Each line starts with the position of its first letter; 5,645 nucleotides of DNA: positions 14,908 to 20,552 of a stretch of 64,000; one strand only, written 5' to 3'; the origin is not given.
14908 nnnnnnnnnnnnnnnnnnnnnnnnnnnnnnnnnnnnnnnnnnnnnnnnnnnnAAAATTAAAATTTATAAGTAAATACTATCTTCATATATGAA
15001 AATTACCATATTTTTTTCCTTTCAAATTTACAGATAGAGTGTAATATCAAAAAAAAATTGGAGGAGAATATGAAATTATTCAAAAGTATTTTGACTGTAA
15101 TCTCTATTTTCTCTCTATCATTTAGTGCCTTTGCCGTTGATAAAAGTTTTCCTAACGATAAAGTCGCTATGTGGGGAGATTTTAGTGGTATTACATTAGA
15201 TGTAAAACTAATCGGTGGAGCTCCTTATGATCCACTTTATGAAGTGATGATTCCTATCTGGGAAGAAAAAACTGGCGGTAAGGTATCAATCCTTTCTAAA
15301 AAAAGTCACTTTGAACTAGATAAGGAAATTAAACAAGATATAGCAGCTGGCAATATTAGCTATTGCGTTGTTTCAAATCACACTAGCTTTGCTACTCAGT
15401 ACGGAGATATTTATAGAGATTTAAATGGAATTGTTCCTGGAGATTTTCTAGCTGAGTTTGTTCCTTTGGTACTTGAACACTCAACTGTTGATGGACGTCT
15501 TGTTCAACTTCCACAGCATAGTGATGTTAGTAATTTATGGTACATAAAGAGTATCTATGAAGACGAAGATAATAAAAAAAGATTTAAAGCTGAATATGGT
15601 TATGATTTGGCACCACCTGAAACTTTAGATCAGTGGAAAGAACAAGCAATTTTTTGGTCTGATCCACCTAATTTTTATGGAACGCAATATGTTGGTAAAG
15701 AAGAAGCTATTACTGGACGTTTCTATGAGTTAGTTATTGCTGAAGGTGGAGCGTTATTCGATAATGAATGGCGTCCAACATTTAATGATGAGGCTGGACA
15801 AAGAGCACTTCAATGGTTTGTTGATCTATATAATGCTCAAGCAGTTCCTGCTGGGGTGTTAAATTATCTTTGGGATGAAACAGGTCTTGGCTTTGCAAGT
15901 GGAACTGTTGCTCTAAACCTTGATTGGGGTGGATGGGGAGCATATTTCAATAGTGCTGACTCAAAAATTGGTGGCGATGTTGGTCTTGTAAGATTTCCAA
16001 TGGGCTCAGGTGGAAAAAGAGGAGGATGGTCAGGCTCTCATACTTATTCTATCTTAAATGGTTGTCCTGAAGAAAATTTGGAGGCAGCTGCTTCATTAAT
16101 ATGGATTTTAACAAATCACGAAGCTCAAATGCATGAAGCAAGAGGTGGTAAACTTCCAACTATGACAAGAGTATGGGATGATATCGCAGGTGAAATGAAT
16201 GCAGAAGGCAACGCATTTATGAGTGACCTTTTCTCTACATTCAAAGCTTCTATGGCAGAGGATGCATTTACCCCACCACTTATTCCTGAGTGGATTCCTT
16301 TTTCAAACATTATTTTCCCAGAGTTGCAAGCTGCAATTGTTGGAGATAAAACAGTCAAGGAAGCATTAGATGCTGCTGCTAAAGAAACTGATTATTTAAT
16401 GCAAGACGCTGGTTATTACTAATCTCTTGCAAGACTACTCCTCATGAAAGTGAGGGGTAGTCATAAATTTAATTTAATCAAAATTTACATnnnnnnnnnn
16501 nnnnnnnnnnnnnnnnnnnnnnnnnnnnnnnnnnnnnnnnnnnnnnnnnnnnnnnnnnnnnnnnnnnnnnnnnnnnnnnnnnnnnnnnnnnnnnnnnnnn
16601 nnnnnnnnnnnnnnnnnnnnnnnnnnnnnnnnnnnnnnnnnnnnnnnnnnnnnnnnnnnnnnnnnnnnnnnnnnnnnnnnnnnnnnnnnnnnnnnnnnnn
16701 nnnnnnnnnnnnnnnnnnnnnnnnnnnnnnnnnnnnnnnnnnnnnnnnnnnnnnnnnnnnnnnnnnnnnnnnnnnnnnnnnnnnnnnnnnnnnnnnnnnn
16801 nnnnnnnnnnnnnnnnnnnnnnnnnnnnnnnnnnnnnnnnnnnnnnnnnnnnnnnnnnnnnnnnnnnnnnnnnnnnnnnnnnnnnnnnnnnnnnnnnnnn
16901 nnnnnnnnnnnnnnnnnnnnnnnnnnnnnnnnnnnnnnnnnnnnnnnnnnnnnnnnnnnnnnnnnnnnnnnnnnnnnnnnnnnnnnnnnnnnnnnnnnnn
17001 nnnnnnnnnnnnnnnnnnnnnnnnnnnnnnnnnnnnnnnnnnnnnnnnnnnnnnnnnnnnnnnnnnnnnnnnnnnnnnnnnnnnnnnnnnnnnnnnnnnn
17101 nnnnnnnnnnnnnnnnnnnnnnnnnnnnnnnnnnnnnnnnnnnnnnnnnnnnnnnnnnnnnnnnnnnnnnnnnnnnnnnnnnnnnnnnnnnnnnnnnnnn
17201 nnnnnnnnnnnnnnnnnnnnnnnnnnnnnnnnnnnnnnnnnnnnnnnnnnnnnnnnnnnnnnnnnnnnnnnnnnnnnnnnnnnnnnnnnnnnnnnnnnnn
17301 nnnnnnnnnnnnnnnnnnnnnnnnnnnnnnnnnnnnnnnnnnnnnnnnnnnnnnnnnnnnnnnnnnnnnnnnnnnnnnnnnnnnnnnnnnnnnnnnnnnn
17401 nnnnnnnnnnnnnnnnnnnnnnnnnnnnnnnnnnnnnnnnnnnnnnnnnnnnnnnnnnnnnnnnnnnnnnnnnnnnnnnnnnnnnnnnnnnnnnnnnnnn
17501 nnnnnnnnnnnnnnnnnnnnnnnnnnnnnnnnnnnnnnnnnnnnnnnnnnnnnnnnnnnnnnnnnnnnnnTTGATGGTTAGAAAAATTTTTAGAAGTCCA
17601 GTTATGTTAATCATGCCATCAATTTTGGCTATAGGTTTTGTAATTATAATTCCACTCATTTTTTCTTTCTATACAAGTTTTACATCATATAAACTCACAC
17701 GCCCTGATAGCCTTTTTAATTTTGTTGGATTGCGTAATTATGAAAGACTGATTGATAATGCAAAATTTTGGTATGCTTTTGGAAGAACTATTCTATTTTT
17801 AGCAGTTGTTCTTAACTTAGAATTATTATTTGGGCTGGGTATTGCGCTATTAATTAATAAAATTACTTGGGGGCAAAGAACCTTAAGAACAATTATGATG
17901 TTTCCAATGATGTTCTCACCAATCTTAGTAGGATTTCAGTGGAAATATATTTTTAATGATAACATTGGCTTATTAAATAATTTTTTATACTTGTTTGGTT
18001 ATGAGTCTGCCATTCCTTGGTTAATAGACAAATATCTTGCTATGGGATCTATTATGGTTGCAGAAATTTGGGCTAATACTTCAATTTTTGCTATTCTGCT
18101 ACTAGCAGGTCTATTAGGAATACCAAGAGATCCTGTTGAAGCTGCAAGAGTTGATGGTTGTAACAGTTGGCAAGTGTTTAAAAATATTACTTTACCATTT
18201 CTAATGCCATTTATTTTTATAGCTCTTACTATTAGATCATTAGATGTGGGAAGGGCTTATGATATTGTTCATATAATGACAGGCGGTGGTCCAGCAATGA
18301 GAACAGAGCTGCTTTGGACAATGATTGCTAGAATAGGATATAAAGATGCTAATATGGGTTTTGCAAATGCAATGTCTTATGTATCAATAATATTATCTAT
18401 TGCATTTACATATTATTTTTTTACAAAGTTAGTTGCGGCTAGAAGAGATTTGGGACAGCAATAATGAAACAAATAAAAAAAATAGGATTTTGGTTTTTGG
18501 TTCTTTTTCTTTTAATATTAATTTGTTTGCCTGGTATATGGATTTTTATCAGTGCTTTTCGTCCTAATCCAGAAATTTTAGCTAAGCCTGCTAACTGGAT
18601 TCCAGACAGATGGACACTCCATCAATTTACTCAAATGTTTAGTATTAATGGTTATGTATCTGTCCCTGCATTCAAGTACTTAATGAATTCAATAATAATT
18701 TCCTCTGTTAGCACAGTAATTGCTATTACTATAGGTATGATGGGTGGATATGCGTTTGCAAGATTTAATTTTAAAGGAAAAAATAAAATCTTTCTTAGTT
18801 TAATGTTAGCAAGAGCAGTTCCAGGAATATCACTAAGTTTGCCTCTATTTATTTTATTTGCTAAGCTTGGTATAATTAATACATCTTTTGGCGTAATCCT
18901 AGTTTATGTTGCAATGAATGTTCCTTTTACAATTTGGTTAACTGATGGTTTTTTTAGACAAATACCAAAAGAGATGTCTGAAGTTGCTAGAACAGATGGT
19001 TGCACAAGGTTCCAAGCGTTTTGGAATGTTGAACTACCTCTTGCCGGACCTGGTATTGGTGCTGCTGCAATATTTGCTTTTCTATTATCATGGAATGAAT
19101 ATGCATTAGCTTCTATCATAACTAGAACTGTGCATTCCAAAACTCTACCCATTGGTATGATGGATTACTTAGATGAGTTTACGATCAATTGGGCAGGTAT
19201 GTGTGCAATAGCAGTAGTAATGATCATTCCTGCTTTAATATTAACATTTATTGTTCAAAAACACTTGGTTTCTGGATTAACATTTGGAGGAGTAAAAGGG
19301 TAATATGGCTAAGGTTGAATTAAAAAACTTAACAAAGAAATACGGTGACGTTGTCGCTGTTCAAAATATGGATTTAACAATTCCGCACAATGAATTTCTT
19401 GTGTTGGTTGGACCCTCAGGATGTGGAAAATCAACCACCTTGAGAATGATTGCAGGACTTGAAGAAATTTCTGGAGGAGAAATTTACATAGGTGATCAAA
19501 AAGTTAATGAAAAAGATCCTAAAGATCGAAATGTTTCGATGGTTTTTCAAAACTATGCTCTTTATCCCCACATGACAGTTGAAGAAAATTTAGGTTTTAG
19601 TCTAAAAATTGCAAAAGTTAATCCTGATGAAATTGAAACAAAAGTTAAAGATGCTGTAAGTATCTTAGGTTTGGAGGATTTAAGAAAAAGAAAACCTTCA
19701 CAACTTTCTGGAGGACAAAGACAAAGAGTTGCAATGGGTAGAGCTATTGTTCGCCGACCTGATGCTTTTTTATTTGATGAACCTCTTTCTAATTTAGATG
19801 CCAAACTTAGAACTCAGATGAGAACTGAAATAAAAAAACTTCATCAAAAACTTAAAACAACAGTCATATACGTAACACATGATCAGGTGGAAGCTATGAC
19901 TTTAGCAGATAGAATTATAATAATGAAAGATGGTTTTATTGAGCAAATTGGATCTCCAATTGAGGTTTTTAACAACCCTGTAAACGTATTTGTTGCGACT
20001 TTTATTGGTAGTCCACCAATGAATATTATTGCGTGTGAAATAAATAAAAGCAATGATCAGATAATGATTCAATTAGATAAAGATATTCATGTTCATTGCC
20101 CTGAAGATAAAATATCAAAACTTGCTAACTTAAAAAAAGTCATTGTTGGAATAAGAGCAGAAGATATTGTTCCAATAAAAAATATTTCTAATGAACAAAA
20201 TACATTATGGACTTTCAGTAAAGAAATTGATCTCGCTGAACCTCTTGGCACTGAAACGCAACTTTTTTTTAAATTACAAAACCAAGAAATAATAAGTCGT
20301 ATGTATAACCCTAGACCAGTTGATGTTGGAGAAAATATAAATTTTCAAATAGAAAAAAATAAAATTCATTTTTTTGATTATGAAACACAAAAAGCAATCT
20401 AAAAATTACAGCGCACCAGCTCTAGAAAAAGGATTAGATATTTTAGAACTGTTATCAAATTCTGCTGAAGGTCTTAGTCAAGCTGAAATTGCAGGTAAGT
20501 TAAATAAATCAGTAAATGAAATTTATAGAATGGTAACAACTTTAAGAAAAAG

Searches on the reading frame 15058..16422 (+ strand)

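Call 8: search_protein_families(library=pfam, proteins=[window:15058-16422:+], max_evalue=0.00001)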
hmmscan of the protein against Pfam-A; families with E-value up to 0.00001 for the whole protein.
window:15058-16422:+ (454 aa): 1 family
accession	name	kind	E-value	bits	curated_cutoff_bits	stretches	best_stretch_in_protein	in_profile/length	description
PF01547.30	SBP_bac_1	-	3.8e-19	70.3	26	1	68-358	17-307/307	Bacterial extracellular solute-binding protein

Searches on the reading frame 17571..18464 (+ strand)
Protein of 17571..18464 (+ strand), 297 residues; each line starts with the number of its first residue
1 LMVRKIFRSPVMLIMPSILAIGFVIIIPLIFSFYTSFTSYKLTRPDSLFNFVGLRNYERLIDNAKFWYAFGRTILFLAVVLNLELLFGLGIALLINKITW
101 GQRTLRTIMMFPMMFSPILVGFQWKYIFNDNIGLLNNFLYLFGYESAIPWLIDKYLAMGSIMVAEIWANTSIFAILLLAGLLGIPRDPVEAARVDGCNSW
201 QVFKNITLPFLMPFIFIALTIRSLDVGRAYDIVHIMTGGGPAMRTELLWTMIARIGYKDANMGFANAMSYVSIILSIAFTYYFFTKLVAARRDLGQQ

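Call 8: search_protein_families(library=pfam, proteins=[window:17571-18464:+], max_evalue=0.00001)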
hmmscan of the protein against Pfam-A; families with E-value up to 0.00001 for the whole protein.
window:17571-18464:+ (297 aa): 1 family
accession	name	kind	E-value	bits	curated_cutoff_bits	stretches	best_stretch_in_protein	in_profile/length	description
PF00528.27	BPD_transp_1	-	8.1e-14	52.2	26.4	1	86-291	3-181/184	Binding-protein-dependent transport system inner membrane component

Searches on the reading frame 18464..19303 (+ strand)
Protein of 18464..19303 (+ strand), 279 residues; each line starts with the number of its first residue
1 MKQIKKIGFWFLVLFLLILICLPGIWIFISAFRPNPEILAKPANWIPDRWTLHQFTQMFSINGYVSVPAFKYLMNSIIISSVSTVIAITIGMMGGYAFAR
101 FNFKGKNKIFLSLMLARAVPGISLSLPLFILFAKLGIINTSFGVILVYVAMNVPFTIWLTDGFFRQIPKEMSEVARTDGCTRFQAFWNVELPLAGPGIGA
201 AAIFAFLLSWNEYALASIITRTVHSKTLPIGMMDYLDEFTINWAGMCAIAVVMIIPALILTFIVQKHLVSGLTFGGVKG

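Call 8: search_protein_families(library=pfam, proteins=[window:18464-19303:+], max_evalue=0.00001)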
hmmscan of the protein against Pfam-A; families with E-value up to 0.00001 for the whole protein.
window:18464-19303:+ (279 aa): 1 family
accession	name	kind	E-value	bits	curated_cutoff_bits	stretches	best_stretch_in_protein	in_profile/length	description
PF00528.27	BPD_transp_1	-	1.3e-21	77.6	26.4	1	89-271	3-181/184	Binding-protein-dependent transport system inner membrane component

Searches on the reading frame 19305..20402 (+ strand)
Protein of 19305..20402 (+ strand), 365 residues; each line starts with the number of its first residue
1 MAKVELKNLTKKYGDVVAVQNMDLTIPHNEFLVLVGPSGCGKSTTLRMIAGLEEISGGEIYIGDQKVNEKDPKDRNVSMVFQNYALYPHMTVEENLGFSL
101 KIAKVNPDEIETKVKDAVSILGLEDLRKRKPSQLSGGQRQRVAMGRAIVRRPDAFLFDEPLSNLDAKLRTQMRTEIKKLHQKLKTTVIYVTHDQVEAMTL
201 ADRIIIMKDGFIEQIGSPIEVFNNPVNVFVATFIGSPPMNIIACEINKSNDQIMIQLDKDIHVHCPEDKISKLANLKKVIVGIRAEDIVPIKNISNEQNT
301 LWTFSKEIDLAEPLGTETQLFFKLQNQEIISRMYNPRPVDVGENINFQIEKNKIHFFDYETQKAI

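Call 8: search_protein_families(library=pfam, proteins=[window:19305-20402:+], max_evalue=0.00001)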
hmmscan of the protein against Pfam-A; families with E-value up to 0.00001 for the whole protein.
window:19305-20402:+ (365 aa): 4 families
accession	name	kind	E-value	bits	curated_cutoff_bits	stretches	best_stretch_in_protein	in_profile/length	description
PF00005.33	ABC_tran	-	3.2e-34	118.9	25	1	19-161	1-136/137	ABC transporter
PF17912.7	OB_MalK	-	1.3e-10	42.4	27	1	235-288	1-53/53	MalK OB fold domain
PF13304.12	AAA_21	-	6.5e-09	36.7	27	0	111-194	214-300/304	AAA domain, putative AbiEii toxin, Type IV TA system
PF02463.25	SMC_N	-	1.9e-06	27.9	40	0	28-207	23-214/220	RecF/RecN/SMC N terminal domain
